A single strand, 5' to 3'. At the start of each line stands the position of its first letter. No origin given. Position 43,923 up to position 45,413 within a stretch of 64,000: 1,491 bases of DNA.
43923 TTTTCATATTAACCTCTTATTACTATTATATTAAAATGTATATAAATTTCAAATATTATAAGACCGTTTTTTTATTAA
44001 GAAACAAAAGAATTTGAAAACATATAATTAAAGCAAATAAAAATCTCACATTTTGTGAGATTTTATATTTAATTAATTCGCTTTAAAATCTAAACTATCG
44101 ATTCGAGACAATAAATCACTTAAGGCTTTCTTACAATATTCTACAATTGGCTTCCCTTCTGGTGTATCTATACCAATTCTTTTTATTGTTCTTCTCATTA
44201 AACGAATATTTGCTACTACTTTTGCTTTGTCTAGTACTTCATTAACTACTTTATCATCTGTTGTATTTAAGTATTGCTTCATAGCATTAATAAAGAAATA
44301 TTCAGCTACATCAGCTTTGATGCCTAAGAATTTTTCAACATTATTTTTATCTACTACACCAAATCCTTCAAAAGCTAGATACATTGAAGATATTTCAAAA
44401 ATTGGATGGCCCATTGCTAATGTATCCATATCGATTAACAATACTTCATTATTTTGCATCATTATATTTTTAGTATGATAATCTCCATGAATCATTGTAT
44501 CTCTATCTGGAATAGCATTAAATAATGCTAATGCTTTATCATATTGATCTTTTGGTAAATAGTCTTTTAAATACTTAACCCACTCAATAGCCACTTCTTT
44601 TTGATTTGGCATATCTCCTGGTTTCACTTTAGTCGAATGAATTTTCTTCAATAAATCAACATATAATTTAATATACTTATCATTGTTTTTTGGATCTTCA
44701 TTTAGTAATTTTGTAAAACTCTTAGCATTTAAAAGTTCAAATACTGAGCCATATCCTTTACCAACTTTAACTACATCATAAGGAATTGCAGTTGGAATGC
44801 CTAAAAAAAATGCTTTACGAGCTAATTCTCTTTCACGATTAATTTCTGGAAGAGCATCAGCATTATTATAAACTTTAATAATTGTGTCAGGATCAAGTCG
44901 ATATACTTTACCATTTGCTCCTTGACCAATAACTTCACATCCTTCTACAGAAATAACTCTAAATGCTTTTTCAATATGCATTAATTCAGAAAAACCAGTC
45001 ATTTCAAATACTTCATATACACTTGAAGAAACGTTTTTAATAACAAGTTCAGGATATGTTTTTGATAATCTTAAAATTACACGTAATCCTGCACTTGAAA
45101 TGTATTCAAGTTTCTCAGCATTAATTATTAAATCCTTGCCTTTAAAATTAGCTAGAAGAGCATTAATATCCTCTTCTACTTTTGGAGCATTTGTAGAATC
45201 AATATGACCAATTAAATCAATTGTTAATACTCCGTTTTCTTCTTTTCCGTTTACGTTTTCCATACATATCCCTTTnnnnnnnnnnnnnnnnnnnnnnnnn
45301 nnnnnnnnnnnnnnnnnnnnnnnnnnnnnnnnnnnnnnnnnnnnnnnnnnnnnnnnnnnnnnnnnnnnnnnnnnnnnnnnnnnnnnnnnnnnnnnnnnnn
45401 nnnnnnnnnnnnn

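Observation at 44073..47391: Sigma-factor-less partner-switching operon ending in a STAS domain fused to an APH-type kinase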

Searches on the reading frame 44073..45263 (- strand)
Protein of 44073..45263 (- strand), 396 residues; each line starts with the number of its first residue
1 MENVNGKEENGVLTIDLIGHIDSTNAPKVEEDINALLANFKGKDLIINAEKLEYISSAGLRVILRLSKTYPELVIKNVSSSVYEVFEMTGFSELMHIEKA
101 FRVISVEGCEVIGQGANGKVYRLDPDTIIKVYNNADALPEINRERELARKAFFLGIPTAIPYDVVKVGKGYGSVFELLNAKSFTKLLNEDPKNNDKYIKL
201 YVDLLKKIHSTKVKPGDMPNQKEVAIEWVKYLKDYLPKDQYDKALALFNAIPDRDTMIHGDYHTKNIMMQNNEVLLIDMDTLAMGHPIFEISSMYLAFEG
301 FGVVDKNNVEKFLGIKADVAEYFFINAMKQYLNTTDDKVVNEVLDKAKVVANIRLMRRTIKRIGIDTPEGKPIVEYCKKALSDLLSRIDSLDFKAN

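Call 3: search_protein_families(library=pfam, proteins=[window:44073-45263:-], max_evalue=0.01)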
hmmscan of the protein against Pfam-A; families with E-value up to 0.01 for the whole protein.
window:44073-45263:- (396 aa): 4 families
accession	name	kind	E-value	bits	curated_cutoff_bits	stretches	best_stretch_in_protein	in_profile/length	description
PF01636.29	APH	-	1.2e-16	61.7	23.2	1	110-296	3-211/239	Phosphotransferase enzyme family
PF01740.26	STAS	-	9.6e-15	54.7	22.6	1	7-99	5-101/106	STAS domain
PF13466.11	STAS_2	-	2.3e-05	24.9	29.2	1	16-91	2-79/80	STAS domain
PF02958.26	EcKL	-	0.00084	19.2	22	1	225-291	189-257/294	Ecdysteroid kinase-like family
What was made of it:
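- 44073..45263 (-): STAS-kinase fusion of 396 aa: N-terminal STAS (aa 7-99, acceptor Ser57) joined directly to an APH/ELK-fold kinase (aa 105-396). Pfam STAS 54.7 and APH 61.7 bits (call 3).
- On APH / eukaryotic-like-kinase-fold phosphotransferases (Pfam PF01636): APH scores 61.7 bits against 23.2 (call 3).
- Pfam APH hit (call 3).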

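Call 4: search_protein_families(library=ncbifam, proteins=[window:44073-45263:-], max_evalue=0.01)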
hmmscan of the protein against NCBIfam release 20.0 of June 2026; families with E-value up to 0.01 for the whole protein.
window:44073-45263:- (396 aa): 12 families
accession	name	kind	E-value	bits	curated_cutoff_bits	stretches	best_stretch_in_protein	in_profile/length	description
TIGR02172.1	Fb_sc_TIGR02172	paralog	3.2e-37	128.5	228.2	1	107-297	4-195/226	TIGR02172 family protein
TIGR00377.1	ant_ant_sig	superfamily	1.2e-17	63.8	53.45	1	4-99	5-104/108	anti-sigma factor antagonist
TIGR02886.1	spore_II_AA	equivalog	2.7e-10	40.2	114.75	1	7-99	4-100/106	anti-sigma F factor antagonist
TIGR02906.1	spore_CotS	subfamily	2e-05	23.7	172.7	1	254-294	187-227/314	CotS family spore coat protein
TIGR03724.2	arch_bud32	equivalog_domain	7.3e-05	22.3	125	1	255-280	104-129/193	KEOPS complex kinase/ATPase Bud32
NF008738.0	PRK11768.1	equivalog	0.0009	18.7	194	1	252-288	194-229/327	serine/threonine protein kinase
NF009920.0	PRK13381.1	subfamily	0.0011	17.9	293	1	7-59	69-120/412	peptidase T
NF053880.1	SprCtKinCotIBac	equivalog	0.0014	17.7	550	1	249-298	199-249/328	spore coat kinase CotI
NF033068.1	APH_3p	equivalog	0.0016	18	205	0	117-279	23-200/255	APH(3') family aminoglycoside O-phosphotransferase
TIGR01767.2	MTRK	equivalog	0.0019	17.4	275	1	254-292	225-263/401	S-methyl-5-thioribose kinase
NF011462.0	PRK14879.1-3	equivalog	0.0035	17.1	174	0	232-279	79-125/192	Kae1-associated kinase Bud32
NF012171.0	APH_6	equivalog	0.0083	15.4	325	0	194-297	90-198/270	APH(6)-I family aminoglycoside O-phosphotransferase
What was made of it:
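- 44073..45263 (-): NCBIfam TIGR02172 128.5 bits, below its cut-off of 228.2 (call 4).
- On Aminoglycoside-resistance APH(3') and APH(6) families: APH_3p scores 18 bits against 205, and APH_6 scores 15.4 against 325 (call 4).
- Closest known: APH/ELK-fold small-molecule kinases. Same: TIGR02172 is the nearest named family (call 4).
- Weak NCBIfam similarities exist to APH-fold protein kinases such as SrkA, CotS, CotI and Bud32 (call 4). NCBIfam APH_3p and APH_6 scores are 15-18 bits against cut-offs of 205-325 (call 4).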

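Call 5: find_homologous_proteins(query=window:44073-45263:-, max_evalue=0.00001)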
Query window:44073-45263:- (396 aa): 8000 proteins with E <= 0.00001 among 8000 candidates; the best 120 are listed.
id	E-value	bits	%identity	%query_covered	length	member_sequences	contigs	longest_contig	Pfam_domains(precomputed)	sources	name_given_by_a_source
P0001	4.1e-247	837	97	99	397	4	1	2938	PF01740.27,PF01636.30,PF13466.13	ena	-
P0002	7.7e-205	698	81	99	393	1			PF01740.27,PF01636.30,PF13466.13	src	-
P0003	7.8e-186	635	72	99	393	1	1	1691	PF01740.27,PF01636.30,PF13466.13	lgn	-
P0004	3.0e-185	634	71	99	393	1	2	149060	PF01740.27,PF01636.30,PF13466.13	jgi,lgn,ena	jgi:anti-anti-sigma factor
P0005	4.8e-185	633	73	99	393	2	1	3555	PF01740.27,PF01636.30,PF13466.13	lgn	-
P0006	6.1e-178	610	69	99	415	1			PF01740.27,PF01636.30,PF13466.13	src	-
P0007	1.7e-167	575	66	99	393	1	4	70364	PF01740.27,PF01636.30,PF13466.13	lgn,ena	-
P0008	3.4e-167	574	65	99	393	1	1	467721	PF01740.27,PF01636.30,PF13466.13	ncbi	-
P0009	2.9e-165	568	65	99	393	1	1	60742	PF01740.27,PF01636.30,PF13466.13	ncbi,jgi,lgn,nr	ncbi:MAG: phosphotransferase [Bacilli bacterium]|jgi:uncharacterized protein (TIGR02172 family)|nr:p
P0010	2.3e-161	555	67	97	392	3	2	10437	PF01740.27,PF01636.30,PF13466.13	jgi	jgi:uncharacterized protein (TIGR02172 family)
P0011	2.4e-161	555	65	97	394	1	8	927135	PF01740.27,PF01636.30,PF13466.13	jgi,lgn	jgi:uncharacterized protein (TIGR02172 family)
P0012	3.9e-161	554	66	99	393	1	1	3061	PF01740.27,PF01636.30,PF13466.13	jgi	jgi:uncharacterized protein (TIGR02172 family)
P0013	2.2e-160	552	65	99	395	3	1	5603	PF01740.27,PF01636.30,PF13466.13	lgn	-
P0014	2.8e-160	551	64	99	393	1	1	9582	PF01740.27,PF01636.30,PF13466.13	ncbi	-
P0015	4.5e-160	551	65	99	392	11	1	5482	PF01740.27,PF01636.30,PF13466.13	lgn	-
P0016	5.6e-159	547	62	99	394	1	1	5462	PF01740.27,PF01636.30,PF13466.13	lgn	-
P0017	3.6e-158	544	66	98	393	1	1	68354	PF01740.27,PF01636.30,PF13466.13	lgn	-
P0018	5.3e-156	537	63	99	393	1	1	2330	PF01740.27,PF01636.30,PF13466.13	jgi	jgi:uncharacterized protein (TIGR02172 family)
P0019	1.6e-155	536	65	96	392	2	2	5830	PF01740.27,PF01636.30,PF13466.13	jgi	jgi:uncharacterized protein (TIGR02172 family)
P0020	6.1e-155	534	62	99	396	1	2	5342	PF01740.27,PF01636.30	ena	-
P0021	7.7e-155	533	62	98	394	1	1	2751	PF01740.27,PF01636.30,PF13466.13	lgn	-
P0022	4.4e-154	531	62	99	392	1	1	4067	PF01740.27,PF01636.30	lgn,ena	-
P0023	1.1e-153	530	65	96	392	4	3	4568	PF01740.27,PF01636.30,PF13466.13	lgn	-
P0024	1.4e-153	529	62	99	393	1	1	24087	PF01740.27,PF01636.30,PF13466.13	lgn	-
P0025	2.3e-153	529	61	98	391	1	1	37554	PF01740.27,PF01636.30,PF13466.13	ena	-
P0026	3.1e-153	528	62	97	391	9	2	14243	PF01740.27,PF01636.30,PF13466.13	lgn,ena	-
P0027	4.7e-153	528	62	98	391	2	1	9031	PF01740.27,PF01636.30,PF13466.13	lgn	-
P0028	6.6e-153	527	61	99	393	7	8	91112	PF01740.27,PF01636.30,PF13466.13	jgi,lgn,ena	jgi:uncharacterized protein (TIGR02172 family)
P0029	8.9e-153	527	60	99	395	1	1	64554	PF01740.27,PF01636.30,PF13466.13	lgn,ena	-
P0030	1.3e-152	526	61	99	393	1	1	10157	PF01740.27,PF01636.30,PF13466.13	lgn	-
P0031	2.2e-152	525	61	98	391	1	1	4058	PF01740.27,PF01636.30,PF13466.13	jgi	-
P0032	3.7e-152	525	61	97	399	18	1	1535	PF01740.27,PF01636.30,PF13466.13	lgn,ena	-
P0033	5.4e-152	524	61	98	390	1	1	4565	PF01740.27,PF01636.30,PF13466.13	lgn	-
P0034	7.5e-152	524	61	98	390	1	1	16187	PF01740.27,PF01636.30,PF13466.13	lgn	-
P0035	7.7e-152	524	62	99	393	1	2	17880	PF01740.27,PF01636.30,PF13466.13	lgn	-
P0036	1.0e-151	523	61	100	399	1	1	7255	PF01740.27,PF01636.30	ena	-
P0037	1.8e-151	522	61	97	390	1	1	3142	PF01740.27,PF01636.30,PF13466.13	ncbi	-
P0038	1.9e-151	522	61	98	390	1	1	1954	PF01740.27,PF01636.30,PF13466.13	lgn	-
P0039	2.3e-151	522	61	97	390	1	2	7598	PF01740.27,PF01636.30,PF13466.13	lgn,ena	-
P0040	4.1e-151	521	62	99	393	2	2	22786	PF01740.27,PF01636.30,PF13466.13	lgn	-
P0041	5.2e-151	521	60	100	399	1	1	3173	PF01740.27,PF01636.30,PF13466.13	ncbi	-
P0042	5.2e-151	521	61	97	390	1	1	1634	PF01740.27,PF01636.30,PF13466.13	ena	-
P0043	7.6e-151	520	61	97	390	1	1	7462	PF01740.27,PF01636.30,PF13466.13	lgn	-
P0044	8.2e-151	520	59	98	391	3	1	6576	PF01740.27,PF01636.30,PF13466.13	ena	-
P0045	1.1e-150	520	59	98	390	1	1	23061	PF01740.27,PF01636.30,PF13466.13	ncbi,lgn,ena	-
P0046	1.2e-150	520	61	97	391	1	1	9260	PF01740.27,PF01636.30,PF13466.13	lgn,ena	-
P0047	1.3e-150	520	62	97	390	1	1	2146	PF01740.27,PF01636.30,PF13466.13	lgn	-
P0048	1.4e-150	519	60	98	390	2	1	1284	PF01740.27,PF01636.30,PF13466.13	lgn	-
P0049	2.1e-150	519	59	98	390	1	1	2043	PF01740.27,PF01636.30,PF13466.13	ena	-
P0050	2.4e-150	519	60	97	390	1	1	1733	PF01740.27,PF01636.30,PF13466.13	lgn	-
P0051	2.4e-150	519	61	97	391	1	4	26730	PF01740.27,PF01636.30,PF13466.13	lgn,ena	-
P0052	2.4e-150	519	58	98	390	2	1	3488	PF01740.27,PF01636.30,PF13466.13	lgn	-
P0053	2.8e-150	518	61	97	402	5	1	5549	PF01740.27,PF01636.30,PF13466.13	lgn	-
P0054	2.9e-150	518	59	98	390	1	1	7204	PF01740.27,PF01636.30,PF13466.13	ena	-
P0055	2.9e-150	518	59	98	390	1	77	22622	PF01740.27,PF01636.30,PF13466.13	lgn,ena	-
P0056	2.9e-150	518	59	98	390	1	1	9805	PF01740.27,PF01636.30,PF13466.13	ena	-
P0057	3.0e-150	518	62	97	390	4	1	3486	PF01740.27,PF01636.30,PF13466.13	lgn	-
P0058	3.2e-150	518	60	97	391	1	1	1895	PF01740.27,PF01636.30,PF13466.13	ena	-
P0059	3.4e-150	518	58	99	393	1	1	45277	PF01740.27,PF01636.30,PF13466.13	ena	-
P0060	4.0e-150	518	59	98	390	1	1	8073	PF01740.27,PF01636.30,PF13466.13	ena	-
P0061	4.1e-150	518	58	98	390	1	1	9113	PF01740.27,PF01636.30,PF13466.13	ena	-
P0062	4.1e-150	518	58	98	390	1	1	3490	PF01740.27,PF01636.30,PF13466.13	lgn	-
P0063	4.1e-150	518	59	98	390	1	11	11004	PF01740.27,PF01636.30,PF13466.13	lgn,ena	-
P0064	4.4e-150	518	61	97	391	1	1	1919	PF01740.27,PF01636.30,PF13466.13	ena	-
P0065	4.5e-150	518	60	97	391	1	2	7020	PF01740.27,PF01636.30,PF13466.13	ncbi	-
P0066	5.1e-150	518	61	98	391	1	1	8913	PF01740.27,PF01636.30,PF13466.13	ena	-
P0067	5.8e-150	517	59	98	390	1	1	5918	PF01740.27,PF01636.30,PF13466.13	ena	-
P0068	7.7e-150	517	59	98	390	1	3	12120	PF01740.27,PF01636.30,PF13466.13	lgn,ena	-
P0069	7.9e-150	517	59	98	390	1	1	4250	PF01740.27,PF01636.30,PF13466.13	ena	-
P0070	8.1e-150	517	61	97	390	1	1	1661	PF01740.27,PF01636.30,PF13466.13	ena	-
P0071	8.5e-150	517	60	97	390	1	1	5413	PF01740.27,PF01636.30,PF13466.13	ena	-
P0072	1.0e-149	517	58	98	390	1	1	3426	PF01740.27,PF01636.30,PF13466.13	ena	-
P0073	1.0e-149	517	59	98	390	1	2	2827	PF01740.27,PF01636.30,PF13466.13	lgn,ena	-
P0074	1.5e-149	516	58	98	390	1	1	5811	PF01740.27,PF01636.30,PF13466.13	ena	-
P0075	1.5e-149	516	59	98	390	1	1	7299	PF01740.27,PF01636.30,PF13466.13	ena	-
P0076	1.5e-149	516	59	98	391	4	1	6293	PF01740.27,PF01636.30,PF13466.13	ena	-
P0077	1.9e-149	516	58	98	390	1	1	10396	PF01740.27,PF01636.30,PF13466.13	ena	-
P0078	2.0e-149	516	59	98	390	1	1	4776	PF01740.27,PF01636.30,PF13466.13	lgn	-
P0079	2.0e-149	516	58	98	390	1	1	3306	PF01740.27,PF01636.30,PF13466.13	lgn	-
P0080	2.0e-149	516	60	97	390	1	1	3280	PF01740.27,PF01636.30,PF13466.13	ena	-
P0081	2.1e-149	516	58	98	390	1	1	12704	PF01740.27,PF01636.30,PF13466.13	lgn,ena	-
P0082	2.5e-149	515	59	98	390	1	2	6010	PF01740.27,PF01636.30,PF13466.13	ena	-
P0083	2.7e-149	515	58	98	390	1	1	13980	PF01740.27,PF01636.30,PF13466.13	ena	-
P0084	2.7e-149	515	58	98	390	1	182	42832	PF01740.27,PF01636.30,PF13466.13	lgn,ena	-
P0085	2.7e-149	515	58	98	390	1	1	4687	PF01740.27,PF01636.30,PF13466.13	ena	-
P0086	2.7e-149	515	59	98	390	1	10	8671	PF01740.27,PF01636.30,PF13466.13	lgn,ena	-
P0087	2.8e-149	515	59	99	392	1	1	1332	PF01740.27,PF01636.30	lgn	-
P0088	3.5e-149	515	60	99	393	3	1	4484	PF01740.27,PF01636.30,PF13466.13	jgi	jgi:uncharacterized protein (TIGR02172 family)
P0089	3.7e-149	515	58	98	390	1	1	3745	PF01740.27,PF01636.30,PF13466.13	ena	-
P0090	3.8e-149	515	58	98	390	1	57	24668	PF01740.27,PF01636.30,PF13466.13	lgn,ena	-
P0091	4.0e-149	515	59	98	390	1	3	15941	PF01740.27,PF01636.30,PF13466.13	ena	-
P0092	4.1e-149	515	59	99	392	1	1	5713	PF01740.27,PF01636.30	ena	-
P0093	5.1e-149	514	58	98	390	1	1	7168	PF01740.27,PF01636.30,PF13466.13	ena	-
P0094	5.2e-149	514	58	98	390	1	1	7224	PF01740.27,PF01636.30,PF13466.13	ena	-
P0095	5.2e-149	514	58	98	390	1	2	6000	PF01740.27,PF01636.30,PF13466.13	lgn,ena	-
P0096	5.2e-149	514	58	98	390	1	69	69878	PF01740.27,PF01636.30,PF13466.13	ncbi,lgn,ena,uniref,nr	ncbi:MAG TPA: anti-sigma factor antagonist [Candidatus Faecalibacterium intestinigallinarum]|uniref:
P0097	5.2e-149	514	58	98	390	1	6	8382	PF01740.27,PF01636.30,PF13466.13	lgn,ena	-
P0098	5.3e-149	514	59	98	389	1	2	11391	PF01740.27,PF01636.30,PF13466.13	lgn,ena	-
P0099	5.4e-149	514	58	98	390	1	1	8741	PF01740.27,PF01636.30,PF13466.13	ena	-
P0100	7.1e-149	514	58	98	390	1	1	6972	PF01740.27,PF01636.30,PF13466.13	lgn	-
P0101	7.2e-149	514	58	98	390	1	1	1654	PF01740.27,PF01636.30,PF13466.13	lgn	-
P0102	7.4e-149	514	58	99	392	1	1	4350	PF01740.27,PF01636.30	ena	-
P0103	8.2e-149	514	59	98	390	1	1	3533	PF01740.27,PF01636.30,PF13466.13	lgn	-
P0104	9.1e-149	513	61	99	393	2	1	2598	PF01740.27,PF01636.30,PF13466.13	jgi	jgi:uncharacterized protein (TIGR02172 family)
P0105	9.6e-149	513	58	98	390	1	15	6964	PF01740.27,PF01636.30,PF13466.13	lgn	-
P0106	9.7e-149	513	58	98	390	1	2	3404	PF01740.27,PF01636.30,PF13466.13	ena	-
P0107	9.7e-149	513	58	98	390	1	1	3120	PF01740.27,PF01636.30,PF13466.13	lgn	-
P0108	1.1e-148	513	59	97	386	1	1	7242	PF01740.27,PF01636.30,PF13466.13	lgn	-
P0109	1.1e-148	513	60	97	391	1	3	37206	PF01740.27,PF01636.30,PF13466.13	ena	-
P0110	1.2e-148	513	58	98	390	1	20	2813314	PF01740.27,PF01636.30,PF13466.13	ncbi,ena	-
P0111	1.3e-148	513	58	98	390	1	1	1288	PF01740.27,PF01636.30,PF13466.13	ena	-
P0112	1.4e-148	513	59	98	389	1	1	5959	PF01740.27,PF01636.30,PF13466.13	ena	-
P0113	1.4e-148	513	58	98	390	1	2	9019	PF01740.27,PF01636.30,PF13466.13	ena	-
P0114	1.4e-148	513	58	98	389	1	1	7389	PF01740.27,PF01636.30,PF13466.13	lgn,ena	-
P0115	1.6e-148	513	58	98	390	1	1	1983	PF01740.27,PF01636.30,PF13466.13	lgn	-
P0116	1.9e-148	512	58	99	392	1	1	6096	PF01740.27,PF01636.30,PF13466.13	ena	-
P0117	1.9e-148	512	58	98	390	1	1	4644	PF01740.27,PF01636.30,PF13466.13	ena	-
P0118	1.9e-148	512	58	98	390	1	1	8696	PF01740.27,PF01636.30,PF13466.13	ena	-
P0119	2.2e-148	512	59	97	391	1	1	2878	PF01740.27,PF01636.30,PF13466.13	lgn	-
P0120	2.6e-148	512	60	97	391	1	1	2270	PF01740.27,PF01636.30,PF13466.13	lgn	-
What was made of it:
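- On NCBIfam TIGR02172 (uncharacterised APH-like paralogous family): It is the nearest named family only, and JGI annotations use this name for homologues (calls 4, 5).
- The search returned 8000 STAS+APH-type hits, which is its cap (call 5).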

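Call 7: find_encoding_contigs(protein=P0110, flank=8000, max_places=4)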
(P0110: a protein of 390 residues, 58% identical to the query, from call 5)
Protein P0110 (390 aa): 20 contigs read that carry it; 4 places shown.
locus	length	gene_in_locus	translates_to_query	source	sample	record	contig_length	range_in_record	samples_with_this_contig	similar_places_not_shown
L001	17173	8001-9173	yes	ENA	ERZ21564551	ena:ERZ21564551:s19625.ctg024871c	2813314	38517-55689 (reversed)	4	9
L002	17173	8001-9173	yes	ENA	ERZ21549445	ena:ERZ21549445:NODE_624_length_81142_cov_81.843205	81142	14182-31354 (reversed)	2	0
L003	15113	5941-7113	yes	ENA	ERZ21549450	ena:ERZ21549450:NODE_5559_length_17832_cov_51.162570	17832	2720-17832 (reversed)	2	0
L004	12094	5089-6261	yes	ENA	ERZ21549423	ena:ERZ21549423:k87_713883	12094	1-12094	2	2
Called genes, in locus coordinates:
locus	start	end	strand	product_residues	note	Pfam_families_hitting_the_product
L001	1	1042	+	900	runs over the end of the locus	PF00690:Cation_ATPase_N, PF00122:E1-E2_ATPase, PF00702:Hydrolase, PF13246:Cation_ATPase, PF00689:Cation_ATPase_C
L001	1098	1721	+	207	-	PF00302:CAT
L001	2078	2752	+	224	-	-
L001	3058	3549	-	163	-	-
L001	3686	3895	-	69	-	-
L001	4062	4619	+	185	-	PF00440:TetR_N (weak), PF14278:TetR_C_8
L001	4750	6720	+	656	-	PF13450:NAD_binding_8 (faint), PF06100:MCRA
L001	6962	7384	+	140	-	PF13581:HATPase_c_2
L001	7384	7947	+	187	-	PF13328:HD_4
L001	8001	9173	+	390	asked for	PF01740:STAS, PF13466:STAS_2 (weak), PF01636:APH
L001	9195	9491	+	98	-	PF01740:STAS, PF13466:STAS_2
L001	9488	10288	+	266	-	PF00551:Formyl_trans_N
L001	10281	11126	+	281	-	PF09924:LPG_synthase_C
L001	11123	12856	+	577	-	PF01554:MatE, PF13581:HATPase_c_2 (weak)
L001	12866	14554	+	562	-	PF07228:SpoIIE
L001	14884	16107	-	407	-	PF01637:ATPase_2 (weak), PF13173:AAA_14, PF13635:DUF4143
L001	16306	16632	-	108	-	PF02836:Glyco_hydro_2_C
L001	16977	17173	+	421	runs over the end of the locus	PF00270:DEAD, PF04851:ResIII (weak), PF00271:Helicase_C, PF16124:RecQ_Zn_bind (weak)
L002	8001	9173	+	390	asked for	PF01740:STAS, PF13466:STAS_2 (weak), PF01636:APH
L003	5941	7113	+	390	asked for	PF01740:STAS, PF13466:STAS_2 (weak), PF01636:APH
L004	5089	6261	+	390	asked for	PF01740:STAS, PF13466:STAS_2 (weak), PF01636:APH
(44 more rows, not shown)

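Call 8: find_encoding_contigs(protein=P0011, flank=8000, max_places=3)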
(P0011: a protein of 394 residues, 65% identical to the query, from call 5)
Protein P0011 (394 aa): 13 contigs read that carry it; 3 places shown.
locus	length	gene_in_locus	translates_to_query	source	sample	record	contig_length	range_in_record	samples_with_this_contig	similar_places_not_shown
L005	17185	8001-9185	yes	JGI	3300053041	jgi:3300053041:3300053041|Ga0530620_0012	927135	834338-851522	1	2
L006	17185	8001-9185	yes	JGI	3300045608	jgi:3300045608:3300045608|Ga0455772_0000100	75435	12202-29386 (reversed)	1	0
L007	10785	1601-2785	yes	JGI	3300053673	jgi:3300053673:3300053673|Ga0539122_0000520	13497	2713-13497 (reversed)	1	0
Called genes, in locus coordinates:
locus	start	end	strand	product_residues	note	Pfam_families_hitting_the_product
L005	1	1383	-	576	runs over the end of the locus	PF05524:PEP-utilisers_N, PF00391:PEP-utilizers, PF02896:PEP-utilizers_C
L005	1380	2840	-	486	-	PF00232:Glyco_hydro_1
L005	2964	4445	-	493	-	PF02378:PTS_EIIC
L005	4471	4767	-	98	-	PF02302:PTS_IIB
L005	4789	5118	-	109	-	PF02255:PTS_IIA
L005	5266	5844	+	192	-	PF00440:TetR_N (weak)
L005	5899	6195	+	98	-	PF01740:STAS, PF13466:STAS_2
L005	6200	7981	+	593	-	PF07694:5TM-5TMR_LYT, PF07228:SpoIIE, PF13581:HATPase_c_2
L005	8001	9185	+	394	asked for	PF01740:STAS, PF13466:STAS_2, PF01636:APH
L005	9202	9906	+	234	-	-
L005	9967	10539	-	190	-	PF00156:Pribosyltran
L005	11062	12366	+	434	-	PF02608:Bmp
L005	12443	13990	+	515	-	PF13555:AAA_29 (faint), PF00005:ABC_tran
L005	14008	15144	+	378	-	PF02653:BPD_transp_2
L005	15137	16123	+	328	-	PF02653:BPD_transp_2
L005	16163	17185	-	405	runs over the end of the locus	PF16491:Peptidase_M48_N, PF05569:Peptidase_M56 (weak), PF01435:Peptidase_M48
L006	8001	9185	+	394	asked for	PF01740:STAS, PF13466:STAS_2, PF01636:APH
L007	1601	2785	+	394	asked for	PF01740:STAS, PF13466:STAS_2, PF01636:APH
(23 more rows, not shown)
